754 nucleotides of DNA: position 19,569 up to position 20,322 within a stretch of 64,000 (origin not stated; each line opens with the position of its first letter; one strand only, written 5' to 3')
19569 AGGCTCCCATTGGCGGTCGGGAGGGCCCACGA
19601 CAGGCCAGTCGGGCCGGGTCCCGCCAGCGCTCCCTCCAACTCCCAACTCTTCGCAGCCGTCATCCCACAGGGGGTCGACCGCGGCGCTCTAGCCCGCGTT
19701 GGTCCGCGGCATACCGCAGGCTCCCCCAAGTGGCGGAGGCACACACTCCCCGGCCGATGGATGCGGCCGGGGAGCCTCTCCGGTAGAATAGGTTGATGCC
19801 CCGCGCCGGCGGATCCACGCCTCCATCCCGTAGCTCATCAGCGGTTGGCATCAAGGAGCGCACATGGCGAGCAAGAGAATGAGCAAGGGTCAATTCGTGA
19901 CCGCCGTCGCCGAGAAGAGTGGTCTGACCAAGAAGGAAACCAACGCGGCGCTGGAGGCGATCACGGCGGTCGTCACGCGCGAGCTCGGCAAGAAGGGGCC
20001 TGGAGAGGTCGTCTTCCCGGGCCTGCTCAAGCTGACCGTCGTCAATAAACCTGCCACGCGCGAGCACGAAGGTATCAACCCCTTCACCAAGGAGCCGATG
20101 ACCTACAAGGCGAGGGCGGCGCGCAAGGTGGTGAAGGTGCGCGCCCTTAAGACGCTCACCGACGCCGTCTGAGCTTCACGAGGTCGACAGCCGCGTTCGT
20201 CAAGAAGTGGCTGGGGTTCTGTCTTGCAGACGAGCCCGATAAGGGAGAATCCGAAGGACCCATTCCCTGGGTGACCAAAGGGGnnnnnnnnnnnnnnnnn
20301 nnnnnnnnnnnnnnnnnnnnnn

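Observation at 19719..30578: Five copies of a 60-75 nt intergenic repeat: conserved 18-nt box plus a 10-bp GC hairpin with a conserved loop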

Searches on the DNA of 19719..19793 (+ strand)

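Call 27: build_rna_model(alignment_id=A2, structure=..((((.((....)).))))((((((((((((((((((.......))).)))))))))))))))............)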
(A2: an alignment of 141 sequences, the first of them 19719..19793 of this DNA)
Model R1 built from alignment A2 (141 sequences, 76 columns); structure: as given.
model positions 75; base pairs 24; branch points 1; effective number of sequences 2.81; information 0.753 bits per position. Calibrated on 0.2 Mb of random sequence (short: E-values are rough).
structure used (alignment columns):
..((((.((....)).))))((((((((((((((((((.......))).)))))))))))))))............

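Call 28: search_with_rna_model(model_id=R1, source=window, filters=off, max_evalue=10, show_alignments=10)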
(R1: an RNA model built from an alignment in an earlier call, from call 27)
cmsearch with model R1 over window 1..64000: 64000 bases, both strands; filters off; matches with E-value up to 10: 23.
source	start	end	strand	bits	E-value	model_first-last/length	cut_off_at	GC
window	30506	30580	+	78.9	1.2e-21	1-75/75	no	0.65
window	19719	19793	+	77.1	4e-21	1-75/75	no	0.69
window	24226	24300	+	74.8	1.9e-20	1-75/75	no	0.65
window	21364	21438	-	68.5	1.5e-18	1-75/75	no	0.57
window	29479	29553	+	64.3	2.6e-17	1-75/75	no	0.69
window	19743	19777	-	13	0.048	25-59/75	no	0.74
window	847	911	+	11.5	0.14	1-75/75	no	0.66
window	63497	63575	-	11.1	0.18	1-75/75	no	0.65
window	31055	31078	-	10.2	0.35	30-54/75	no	0.79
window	24253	24281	-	9.6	0.51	28-56/75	no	0.76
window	30533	30561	-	9.6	0.51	28-56/75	no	0.76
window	24205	24247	-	7.7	1.9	1-75/75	no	0.67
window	63598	63647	+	7.6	2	1-75/75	no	0.72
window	29456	29500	-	7.1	2.9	1-75/75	no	0.64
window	21417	21470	+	7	3.1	1-75/75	no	0.54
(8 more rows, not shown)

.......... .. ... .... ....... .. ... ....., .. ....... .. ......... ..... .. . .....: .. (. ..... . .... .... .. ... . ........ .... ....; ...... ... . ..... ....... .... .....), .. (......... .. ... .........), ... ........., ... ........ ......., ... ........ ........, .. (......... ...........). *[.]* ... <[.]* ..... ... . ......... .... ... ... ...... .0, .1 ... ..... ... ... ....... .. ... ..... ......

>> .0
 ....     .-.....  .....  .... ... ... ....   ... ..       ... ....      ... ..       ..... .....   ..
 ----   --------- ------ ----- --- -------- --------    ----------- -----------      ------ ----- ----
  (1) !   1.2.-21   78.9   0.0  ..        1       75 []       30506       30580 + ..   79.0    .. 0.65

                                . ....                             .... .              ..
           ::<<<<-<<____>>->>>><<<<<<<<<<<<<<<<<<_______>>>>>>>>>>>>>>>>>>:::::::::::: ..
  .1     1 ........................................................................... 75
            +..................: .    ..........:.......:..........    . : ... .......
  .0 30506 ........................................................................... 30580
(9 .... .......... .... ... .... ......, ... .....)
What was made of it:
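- On REP/BIME (RAYT-associated): All 5 copies lie in one 11-kb island of the 64-kb window (call 28).
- Checked: A covariance model finds exactly these five in the 64-kb window, at 64-79 bits; the next hit scores 13 bits (call 28).
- All 5 copies lie in one island of the 64-kb window (call 28).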

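Call 29: search_with_rna_model(model_id=R1, sources=[L001, L002, L003, L004, L005, L006, L007, L008, L009, L010, L011, L012, L013, L014, L015, L016, L017, L018, L019, L020, L021, L022, L023, L024, L025, L026, L027, L028, L029, L030, L031, L032, L033, L034, L035, L036, L037, L038, L039, L040, L041, L042, L043, L044, L045, L046, L047, L048, L049, L050, L051, L052, L053, L054, L055, L056, L057, L058, L059, L060, L061, L062, L063, L064, L065, L066, L067, L068, L069, L070, L071, L072, L073, L074, L075, L076, L077, L078, L079, L080, L081, L082, L083, L084, L085, L086, L087, L088, L089, L090, L091, L092, L093, L094, L095, L096, L097, L098, L099, L100], max_evalue=0.01)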
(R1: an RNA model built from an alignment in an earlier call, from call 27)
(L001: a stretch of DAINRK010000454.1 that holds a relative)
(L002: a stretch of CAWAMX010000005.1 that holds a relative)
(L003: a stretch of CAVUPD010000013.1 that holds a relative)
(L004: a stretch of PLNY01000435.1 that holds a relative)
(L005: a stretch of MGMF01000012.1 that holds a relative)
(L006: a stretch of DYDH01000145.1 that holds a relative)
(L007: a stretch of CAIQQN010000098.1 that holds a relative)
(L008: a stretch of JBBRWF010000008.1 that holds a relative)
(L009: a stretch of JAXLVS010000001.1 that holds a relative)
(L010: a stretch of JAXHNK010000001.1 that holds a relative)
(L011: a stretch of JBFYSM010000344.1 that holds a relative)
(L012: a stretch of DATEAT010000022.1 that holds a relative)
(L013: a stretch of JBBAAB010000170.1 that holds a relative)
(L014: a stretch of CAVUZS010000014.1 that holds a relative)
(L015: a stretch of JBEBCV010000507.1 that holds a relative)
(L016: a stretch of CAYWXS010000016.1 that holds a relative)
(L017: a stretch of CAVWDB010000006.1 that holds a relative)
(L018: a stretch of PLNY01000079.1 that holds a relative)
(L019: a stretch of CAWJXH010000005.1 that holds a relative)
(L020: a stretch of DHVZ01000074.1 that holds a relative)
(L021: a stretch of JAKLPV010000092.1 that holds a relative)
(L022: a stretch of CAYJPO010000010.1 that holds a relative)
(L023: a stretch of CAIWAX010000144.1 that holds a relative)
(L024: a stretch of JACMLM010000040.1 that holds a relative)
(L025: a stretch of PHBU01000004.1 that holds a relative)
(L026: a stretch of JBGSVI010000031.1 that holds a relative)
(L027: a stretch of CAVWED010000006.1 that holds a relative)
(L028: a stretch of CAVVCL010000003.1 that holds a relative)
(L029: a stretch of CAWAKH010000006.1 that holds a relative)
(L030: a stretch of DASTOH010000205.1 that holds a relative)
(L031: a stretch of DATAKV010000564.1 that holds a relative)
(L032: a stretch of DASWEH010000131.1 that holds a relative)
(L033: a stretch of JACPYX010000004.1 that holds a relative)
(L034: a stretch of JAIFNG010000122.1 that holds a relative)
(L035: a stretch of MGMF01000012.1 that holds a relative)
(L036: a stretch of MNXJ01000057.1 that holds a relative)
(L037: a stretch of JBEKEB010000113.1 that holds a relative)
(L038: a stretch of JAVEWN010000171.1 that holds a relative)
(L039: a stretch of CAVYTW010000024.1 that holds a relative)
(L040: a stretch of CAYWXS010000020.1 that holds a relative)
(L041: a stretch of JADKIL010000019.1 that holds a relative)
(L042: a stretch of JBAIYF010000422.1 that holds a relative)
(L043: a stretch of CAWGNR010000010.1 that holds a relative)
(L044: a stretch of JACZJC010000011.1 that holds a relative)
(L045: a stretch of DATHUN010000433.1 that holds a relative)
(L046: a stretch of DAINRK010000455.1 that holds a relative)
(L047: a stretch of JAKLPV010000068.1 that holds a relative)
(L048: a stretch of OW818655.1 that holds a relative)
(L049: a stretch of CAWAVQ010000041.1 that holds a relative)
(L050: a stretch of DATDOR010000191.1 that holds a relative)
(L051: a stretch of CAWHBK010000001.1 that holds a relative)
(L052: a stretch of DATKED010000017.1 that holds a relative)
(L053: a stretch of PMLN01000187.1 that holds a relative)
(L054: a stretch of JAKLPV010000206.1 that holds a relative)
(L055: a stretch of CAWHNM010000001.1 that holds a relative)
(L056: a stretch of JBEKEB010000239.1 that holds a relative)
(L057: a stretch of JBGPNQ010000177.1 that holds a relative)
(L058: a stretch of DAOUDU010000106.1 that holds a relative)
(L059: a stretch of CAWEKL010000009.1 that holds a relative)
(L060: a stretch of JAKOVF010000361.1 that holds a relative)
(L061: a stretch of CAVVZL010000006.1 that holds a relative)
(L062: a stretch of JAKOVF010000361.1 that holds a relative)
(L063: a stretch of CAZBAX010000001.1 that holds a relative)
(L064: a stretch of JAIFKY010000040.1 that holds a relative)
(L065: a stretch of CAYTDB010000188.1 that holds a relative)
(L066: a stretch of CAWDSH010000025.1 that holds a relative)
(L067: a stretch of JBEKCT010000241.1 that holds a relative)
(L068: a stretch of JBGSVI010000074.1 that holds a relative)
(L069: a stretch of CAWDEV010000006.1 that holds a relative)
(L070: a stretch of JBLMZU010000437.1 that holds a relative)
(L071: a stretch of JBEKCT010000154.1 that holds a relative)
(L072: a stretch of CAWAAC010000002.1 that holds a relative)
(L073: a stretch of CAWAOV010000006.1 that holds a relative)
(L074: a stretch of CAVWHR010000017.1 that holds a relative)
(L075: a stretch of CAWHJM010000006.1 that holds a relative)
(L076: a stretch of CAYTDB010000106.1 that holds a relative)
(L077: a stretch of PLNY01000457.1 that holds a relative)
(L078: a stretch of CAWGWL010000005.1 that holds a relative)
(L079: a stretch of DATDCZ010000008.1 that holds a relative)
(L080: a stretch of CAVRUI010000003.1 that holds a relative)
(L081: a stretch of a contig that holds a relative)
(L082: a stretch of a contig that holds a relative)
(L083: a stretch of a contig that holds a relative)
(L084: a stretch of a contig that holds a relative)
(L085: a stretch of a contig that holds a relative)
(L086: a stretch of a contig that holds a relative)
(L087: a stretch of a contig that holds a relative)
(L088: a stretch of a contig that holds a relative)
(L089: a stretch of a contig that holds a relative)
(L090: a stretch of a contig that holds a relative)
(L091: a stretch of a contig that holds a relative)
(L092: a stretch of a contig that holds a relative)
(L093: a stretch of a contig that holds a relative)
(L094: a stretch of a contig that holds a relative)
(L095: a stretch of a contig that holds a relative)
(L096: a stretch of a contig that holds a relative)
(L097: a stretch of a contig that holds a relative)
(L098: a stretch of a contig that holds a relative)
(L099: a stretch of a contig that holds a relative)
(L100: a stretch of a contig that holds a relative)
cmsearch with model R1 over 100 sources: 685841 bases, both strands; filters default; matches with E-value up to 0.01: 242.
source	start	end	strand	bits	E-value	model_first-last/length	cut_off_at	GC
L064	31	105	+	96.8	6.1e-26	1-75/75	no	0.52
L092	4069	4143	-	94.8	2.3e-25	1-75/75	no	0.56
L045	1526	1600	-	94.7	2.6e-25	1-75/75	no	0.57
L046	217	291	-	94.7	2.6e-25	1-75/75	no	0.56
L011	397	471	+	94.5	3e-25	1-75/75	no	0.61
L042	1615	1689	-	94.3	3.4e-25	1-75/75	no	0.55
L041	5910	5984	+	93.2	7.3e-25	1-75/75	no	0.56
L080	2220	2294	-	93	8.3e-25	1-75/75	no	0.56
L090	7098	7172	-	92.2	1.4e-24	1-75/75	no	0.51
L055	3609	3683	-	91.7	2e-24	1-75/75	no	0.63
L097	5727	5801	-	91.4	2.4e-24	1-75/75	no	0.52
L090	6209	6283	-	91.3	2.6e-24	1-75/75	no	0.59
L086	1049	1123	-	91.2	2.8e-24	1-75/75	no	0.57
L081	2876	2950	-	90.7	3.8e-24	1-75/75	no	0.52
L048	4373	4447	-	90.7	4.1e-24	1-75/75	no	0.53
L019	5939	6013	-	90.3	5.1e-24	1-75/75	no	0.59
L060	3446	3520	+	90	6.3e-24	1-75/75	no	0.59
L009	2651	2725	+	89.4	9.4e-24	1-75/75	no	0.56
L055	167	241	-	89.3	1e-23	1-75/75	no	0.56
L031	3168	3242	+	89.1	1.2e-23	1-75/75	no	0.63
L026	5781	5855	+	89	1.3e-23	1-75/75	no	0.6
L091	6218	6292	-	88.9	1.4e-23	1-75/75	no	0.59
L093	5776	5850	-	88.7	1.5e-23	1-75/75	no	0.52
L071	233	307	-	88.5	1.8e-23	1-75/75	no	0.59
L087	264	338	+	88.1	2.3e-23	1-75/75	no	0.63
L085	4048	4122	-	88.1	2.4e-23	1-75/75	no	0.6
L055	6946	7020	-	87.9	2.7e-23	1-75/75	no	0.59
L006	422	496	-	87.9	2.7e-23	1-75/75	no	0.6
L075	7470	7544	+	87.8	2.9e-23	1-75/75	no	0.6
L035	4353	4428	+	87.7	3.1e-23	1-75/75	no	0.57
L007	3653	3727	-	87.6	3.3e-23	1-75/75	no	0.59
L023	3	77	-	87.2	4.3e-23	1-75/75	no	0.56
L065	4916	4990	-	87.1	4.6e-23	1-75/75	no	0.56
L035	5559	5633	+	87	5.1e-23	1-75/75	no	0.57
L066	3530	3604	+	86.8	5.6e-23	1-75/75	no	0.59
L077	1873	1947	+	86.7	6.2e-23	1-75/75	no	0.53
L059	3065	3139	+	86.6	6.4e-23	1-75/75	no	0.6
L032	3047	3121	+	86.5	7.1e-23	1-75/75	no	0.56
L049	1473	1547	-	86.5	7.1e-23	1-75/75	no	0.52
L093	382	456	-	86.3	8.3e-23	1-75/75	no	0.56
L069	5546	5620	+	86.2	8.5e-23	1-75/75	no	0.57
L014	5588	5662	+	86.2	8.7e-23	1-75/75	no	0.6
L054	4320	4394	+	86.1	9.5e-23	1-75/75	no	0.57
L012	7819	7893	+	85.9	1e-22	1-75/75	no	0.64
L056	49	123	-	85.6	1.3e-22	1-75/75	no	0.6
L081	3195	3269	-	85.5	1.4e-22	1-75/75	no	0.61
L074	5927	6001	-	85.3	1.5e-22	1-75/75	no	0.57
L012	3354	3428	+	85.2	1.7e-22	1-75/75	no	0.65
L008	2749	2823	+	85.1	1.8e-22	1-75/75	no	0.51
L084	6126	6200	+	85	1.9e-22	1-75/75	no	0.6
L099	5483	5557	+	85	2e-22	1-75/75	no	0.57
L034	189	263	-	85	2e-22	1-75/75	no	0.57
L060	4629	4703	+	85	2e-22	1-75/75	no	0.59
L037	2894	2968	-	84.8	2.3e-22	1-75/75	no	0.6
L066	4673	4747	+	84.7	2.4e-22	1-75/75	no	0.57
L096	3025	3099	-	84.6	2.6e-22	1-75/75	no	0.55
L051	2532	2606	+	84.3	3.1e-22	1-75/75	no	0.53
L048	5909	5983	-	84.3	3.1e-22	1-75/75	no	0.57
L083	3403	3477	-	84.1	3.7e-22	1-75/75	no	0.51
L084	2828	2902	+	84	3.9e-22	1-75/75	no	0.57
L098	6319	6393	-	83.9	4.3e-22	1-75/75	no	0.56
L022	2664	2738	+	83.8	4.6e-22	1-75/75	no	0.55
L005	259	333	+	83.4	5.8e-22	1-75/75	no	0.53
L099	6820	6894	+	83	7.9e-22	1-75/75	no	0.49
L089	6478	6552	-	82.7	9.6e-22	1-75/75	no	0.57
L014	5309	5383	+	82.7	9.7e-22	1-75/75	no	0.56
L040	2462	2536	-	82.3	1.2e-21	1-75/75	no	0.52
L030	2227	2301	-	82.2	1.4e-21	1-75/75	no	0.51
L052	3628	3702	-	81.6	2e-21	1-75/75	no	0.57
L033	608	682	+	81.5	2.1e-21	1-75/75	no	0.55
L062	7169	7243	+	81.5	2.1e-21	1-75/75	no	0.56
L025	1216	1290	-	81.4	2.4e-21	1-75/75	no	0.55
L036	7214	7288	+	81.1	2.9e-21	1-75/75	no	0.57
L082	885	959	+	80.7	3.6e-21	1-75/75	no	0.55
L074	7396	7470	-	80.4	4.7e-21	1-75/75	no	0.52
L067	1265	1339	-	80.4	4.7e-21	1-75/75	no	0.49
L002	4366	4440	-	80.3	5e-21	1-75/75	no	0.57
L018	983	1057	+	80.2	5.2e-21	1-75/75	no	0.57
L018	2392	2466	+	79.9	6.4e-21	1-75/75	no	0.55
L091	4978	5052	-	79.8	7e-21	1-75/75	no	0.55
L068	3161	3235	+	79.8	7e-21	1-75/75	no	0.56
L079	6170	6244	+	79.7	7.3e-21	1-75/75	no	0.61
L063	7794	7868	-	79.1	1.1e-20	1-75/75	no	0.53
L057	6667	6741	+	78.9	1.3e-20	1-75/75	no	0.56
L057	4953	5027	+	78.8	1.4e-20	1-75/75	no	0.55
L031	1639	1713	+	78.6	1.6e-20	1-75/75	no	0.48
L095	6788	6862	+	78.6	1.6e-20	1-75/75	no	0.55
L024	2496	2570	-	78.6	1.6e-20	1-75/75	no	0.49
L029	7282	7356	+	78.2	2e-20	1-75/75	no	0.59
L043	1237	1311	-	78.2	2.1e-20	1-75/75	no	0.57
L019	7340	7414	-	78.2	2.1e-20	1-75/75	no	0.57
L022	1425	1499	+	78.2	2.1e-20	1-75/75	no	0.52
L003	660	734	-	78.1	2.2e-20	1-75/75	no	0.64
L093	2274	2348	-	77.6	3.2e-20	1-75/75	no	0.51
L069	1907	1981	+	77.6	3.2e-20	1-75/75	no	0.57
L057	7157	7231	+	77.5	3.3e-20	1-75/75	no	0.57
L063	4235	4309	-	77.5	3.4e-20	1-75/75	no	0.56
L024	101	175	-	77.5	3.4e-20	1-75/75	no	0.53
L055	5159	5233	-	77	4.7e-20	1-75/75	no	0.52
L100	7737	7811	-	76.9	5e-20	1-75/75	no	0.6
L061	5218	5291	+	75.8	1.1e-19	1-75/75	no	0.54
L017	3045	3119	+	75.7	1.2e-19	1-75/75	no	0.59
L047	2795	2869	-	75.7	1.2e-19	1-75/75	no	0.53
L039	7374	7448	-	75.6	1.2e-19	1-75/75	no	0.51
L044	3224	3298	+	75.6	1.3e-19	1-75/75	no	0.53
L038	72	146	+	75.2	1.6e-19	1-75/75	no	0.53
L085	6541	6615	-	75.2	1.6e-19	1-75/75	no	0.59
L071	7054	7128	-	74.6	2.4e-19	1-75/75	no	0.56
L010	7220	7294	-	74.4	2.7e-19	1-75/75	no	0.56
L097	6239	6313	-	74.1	3.5e-19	1-75/75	no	0.55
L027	115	189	-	73.4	5.5e-19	1-75/75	no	0.51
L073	1832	1906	-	73.3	5.8e-19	1-75/75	no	0.53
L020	4661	4735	+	73.3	5.9e-19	1-75/75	no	0.49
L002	10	84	-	72.7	8.8e-19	1-75/75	no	0.52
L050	853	927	-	72.5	1e-18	1-75/75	no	0.53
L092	704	778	-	72.5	1e-18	1-75/75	no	0.51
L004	1276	1350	+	72.4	1.1e-18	1-75/75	no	0.57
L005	7790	7864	+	72.3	1.2e-18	1-75/75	no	0.52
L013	590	664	-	72.2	1.2e-18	1-75/75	no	0.53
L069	1346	1420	+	71.8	1.6e-18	1-75/75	no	0.51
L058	2957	3032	+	71.8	1.7e-18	1-75/75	no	0.47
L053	1793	1867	-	71.7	1.8e-18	1-75/75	no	0.53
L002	5375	5449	-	71.6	1.9e-18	1-75/75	no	0.52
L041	3133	3207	+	71.5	2e-18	1-75/75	no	0.49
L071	3327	3401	-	71.5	2.1e-18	1-75/75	no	0.57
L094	3905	3979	+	71.2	2.5e-18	1-75/75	no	0.55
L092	4599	4673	-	70.7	3.5e-18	1-75/75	no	0.47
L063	5938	6012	-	69.8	6.6e-18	1-75/75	no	0.56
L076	4987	5061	-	69.6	7.4e-18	1-75/75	no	0.47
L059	7819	7893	+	69.4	8.7e-18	1-75/75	no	0.61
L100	3927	4001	-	69.1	1.1e-17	1-75/75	no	0.55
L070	5088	5162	-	69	1.2e-17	1-75/75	no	0.52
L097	7261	7335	-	69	1.2e-17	1-75/75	no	0.55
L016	3132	3206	+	68.6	1.5e-17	1-75/75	no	0.53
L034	1390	1464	-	68.4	1.8e-17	1-75/75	no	0.49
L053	59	133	-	68.3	1.9e-17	1-75/75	no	0.55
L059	2503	2577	+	68.1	2.1e-17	1-75/75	no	0.55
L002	7555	7629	-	67.8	2.5e-17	1-75/75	no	0.49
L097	590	664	-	67.7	2.7e-17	1-75/75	no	0.53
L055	3901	3975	-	67.5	3.1e-17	1-75/75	no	0.63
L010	5889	5963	-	67.4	3.4e-17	1-75/75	no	0.55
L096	264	338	-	67.1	4.1e-17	1-75/75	no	0.56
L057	4632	4706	+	66.1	8.4e-17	1-75/75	no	0.6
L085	4823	4898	-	65.9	9.3e-17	1-75/75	no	0.54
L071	2129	2203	-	65.9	9.4e-17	1-75/75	no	0.52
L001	4062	4131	+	65.8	1e-16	1-70/75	3'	0.57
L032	2303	2377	+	65.3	1.5e-16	1-75/75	no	0.52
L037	4044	4111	-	64.9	1.9e-16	8-75/75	5'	0.47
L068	246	320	+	64.8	2.1e-16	1-75/75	no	0.6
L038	538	612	+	64.5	2.5e-16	1-75/75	no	0.52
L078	2945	3019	+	64.4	2.6e-16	1-75/75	no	0.49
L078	5774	5848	+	64.2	3e-16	1-75/75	no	0.51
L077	619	693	+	63.1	6.7e-16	1-75/75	no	0.55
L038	3744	3818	+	62.6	9.2e-16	1-75/75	no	0.57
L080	6870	6944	-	62.4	1e-15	1-75/75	no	0.53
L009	219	293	+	62.4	1.1e-15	1-75/75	no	0.51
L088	22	96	-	60.6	3.6e-15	1-75/75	no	0.6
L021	5420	5494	-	60.1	5.1e-15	1-75/75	no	0.49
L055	6259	6332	-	59.5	7.9e-15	1-75/75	no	0.49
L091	7411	7485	-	59.2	9.6e-15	1-75/75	no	0.53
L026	7791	7865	+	58.9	1.1e-14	1-75/75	no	0.61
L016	4359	4433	+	58.5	1.5e-14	1-75/75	no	0.53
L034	2027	2099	-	57.9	2.3e-14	1-75/75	no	0.53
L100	5130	5204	-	57.3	3.4e-14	1-75/75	no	0.49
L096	7006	7080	-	56.9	4.5e-14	1-75/75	no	0.48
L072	1449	1523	+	54.6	2.2e-13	1-75/75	no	0.48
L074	207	281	-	52.9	7.2e-13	1-75/75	no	0.52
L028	3653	3727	-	52.8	7.3e-13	1-75/75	no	0.6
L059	1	56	+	52.6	8.7e-13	20-75/75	5'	0.52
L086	3413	3487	-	52.2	1.1e-12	1-75/75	no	0.57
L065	6246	6320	-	52.2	1.2e-12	1-75/75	no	0.53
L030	5025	5092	-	52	1.3e-12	1-75/75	no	0.59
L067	117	189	-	51.8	1.5e-12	1-75/75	no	0.51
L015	4040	4114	-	51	2.7e-12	1-75/75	no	0.49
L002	1398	1472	-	50.8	2.9e-12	1-75/75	no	0.51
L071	511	585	-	50.1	5e-12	1-75/75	no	0.51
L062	3077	3151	+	48.5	1.4e-11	1-75/75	no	0.59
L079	3371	3445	+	48.5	1.4e-11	1-75/75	no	0.61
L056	329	403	-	48.2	1.8e-11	1-75/75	no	0.63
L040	4393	4467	-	46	8.2e-11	1-75/75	no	0.47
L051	1381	1455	+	45.6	1.1e-10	1-75/75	no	0.53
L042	2698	2772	-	45.5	1.1e-10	1-75/75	no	0.4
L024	6099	6173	-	45.4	1.2e-10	1-75/75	no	0.43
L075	6571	6645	+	45.2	1.4e-10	1-75/75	no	0.6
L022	6430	6504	+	45.1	1.4e-10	1-75/75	no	0.48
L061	6281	6355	+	44.9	1.7e-10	1-75/75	no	0.49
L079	1925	1999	+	44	3.1e-10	1-75/75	no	0.59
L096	1317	1391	-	42.5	8.8e-10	1-75/75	no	0.48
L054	3189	3261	+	41.2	2.2e-09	1-75/75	no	0.45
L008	2285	2359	+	41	2.4e-09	1-75/75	no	0.57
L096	4215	4289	-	39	1e-08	1-75/75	no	0.48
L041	4916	4990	+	38.7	1.2e-08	1-75/75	no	0.52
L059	1875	1949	+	37.7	2.4e-08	1-75/75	no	0.57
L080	3490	3564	-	36.3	6.3e-08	1-75/75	no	0.59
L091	7000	7070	-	35.8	8.9e-08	1-75/75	no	0.52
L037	1174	1248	-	35.1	1.4e-07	1-75/75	no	0.57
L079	2506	2580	+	34.8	1.7e-07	1-75/75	no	0.67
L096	2267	2341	-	34.5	2.1e-07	1-75/75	no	0.57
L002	2987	3059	-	33.5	4.1e-07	1-75/75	no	0.53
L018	276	347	+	33.3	4.8e-07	1-75/75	no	0.54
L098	7463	7538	-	33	6e-07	1-75/75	no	0.41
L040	7352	7426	-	32.8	6.6e-07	1-75/75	no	0.48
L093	7639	7717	-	32.4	9.2e-07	1-75/75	no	0.58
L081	4267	4319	-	31.5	1.7e-06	23-75/75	5'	0.42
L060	3892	3968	+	31.3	1.9e-06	1-75/75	no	0.53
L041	1910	1979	+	31.1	2.2e-06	1-75/75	no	0.46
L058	2477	2551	+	29.4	7.2e-06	1-75/75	no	0.59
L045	1538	1580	+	29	9.3e-06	21-63/75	no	0.6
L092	4081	4123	+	28.5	1.3e-05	21-63/75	no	0.56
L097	2826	2900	-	27.1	3.3e-05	1-75/75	no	0.52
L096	1924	1998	-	27.1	3.5e-05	1-75/75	no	0.51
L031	3188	3230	-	26.4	5.6e-05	21-63/75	no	0.67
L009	2671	2713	-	25.9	7.6e-05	21-63/75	no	0.58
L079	4044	4118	+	25.5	0.0001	1-75/75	no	0.59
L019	5954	5990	+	25.3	0.00012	24-60/75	no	0.65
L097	5739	5781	+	24.4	0.00022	21-63/75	no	0.53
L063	7806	7848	+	24.2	0.00025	21-63/75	no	0.6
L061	5241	5277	-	23.3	0.00046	24-60/75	no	0.62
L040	2477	2513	+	23.1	0.00054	24-60/75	no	0.57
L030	6146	6202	-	22.8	0.00065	1-75/75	no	0.58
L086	3442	3504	+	22.5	0.00079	1-75/75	no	0.63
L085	4063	4099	+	22.3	0.00089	24-60/75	no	0.62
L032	3067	3109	-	22.3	0.00093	21-63/75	no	0.58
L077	1897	1931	-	22.1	0.001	25-59/75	no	0.57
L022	2688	2722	-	21.9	0.0012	25-59/75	no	0.57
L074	5943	5977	+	21.7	0.0014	25-59/75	no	0.66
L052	3640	3682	+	21.5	0.0016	21-63/75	no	0.56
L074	7410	7448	+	20.7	0.0027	23-61/75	no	0.56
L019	7352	7394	+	20.6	0.0028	21-63/75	no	0.58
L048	4385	4427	+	20.6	0.0028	21-63/75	no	0.53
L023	18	54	+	20.6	0.0029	24-60/75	no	0.62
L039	7389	7425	+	20.5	0.0031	24-60/75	no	0.59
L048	5923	5961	+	20.3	0.0036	23-61/75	no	0.62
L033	632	666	-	20.1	0.0042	25-59/75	no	0.6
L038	561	597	-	19.9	0.0049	24-60/75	no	0.54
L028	4883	4957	-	19.7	0.0054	1-75/75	no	0.52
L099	6840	6882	-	19.5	0.0061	21-63/75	no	0.49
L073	1846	1884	+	19.3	0.007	23-61/75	no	0.56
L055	6958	7000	+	19.3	0.007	21-63/75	no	0.63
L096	281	367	+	19.1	0.0081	1-75/75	no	0.59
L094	3928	3964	-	19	0.0087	24-60/75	no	0.57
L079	6194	6228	-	19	0.0088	25-59/75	no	0.69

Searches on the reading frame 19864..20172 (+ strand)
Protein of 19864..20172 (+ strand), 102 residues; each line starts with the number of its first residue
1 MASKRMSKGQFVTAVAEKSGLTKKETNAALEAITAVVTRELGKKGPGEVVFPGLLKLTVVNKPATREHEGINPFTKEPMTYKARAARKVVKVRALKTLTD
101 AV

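Call 16: search_protein_families(library=pfam, proteins=[window:19864-20172:+], max_evalue=0.01)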
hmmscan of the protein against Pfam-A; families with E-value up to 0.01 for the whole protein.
window:19864-20172:+ (102 aa): 2 families
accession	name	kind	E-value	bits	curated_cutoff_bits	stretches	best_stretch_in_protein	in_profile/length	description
PF00216.26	Bac_DNA_binding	-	9.6e-16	58.2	22.4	1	6-102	1-89/90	Bacterial DNA-binding protein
PF18289.6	HU-CCDC81_euk_2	-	0.0081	16.6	26.1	0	13-62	8-57/75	CCDC81 eukaryotic HU domain 2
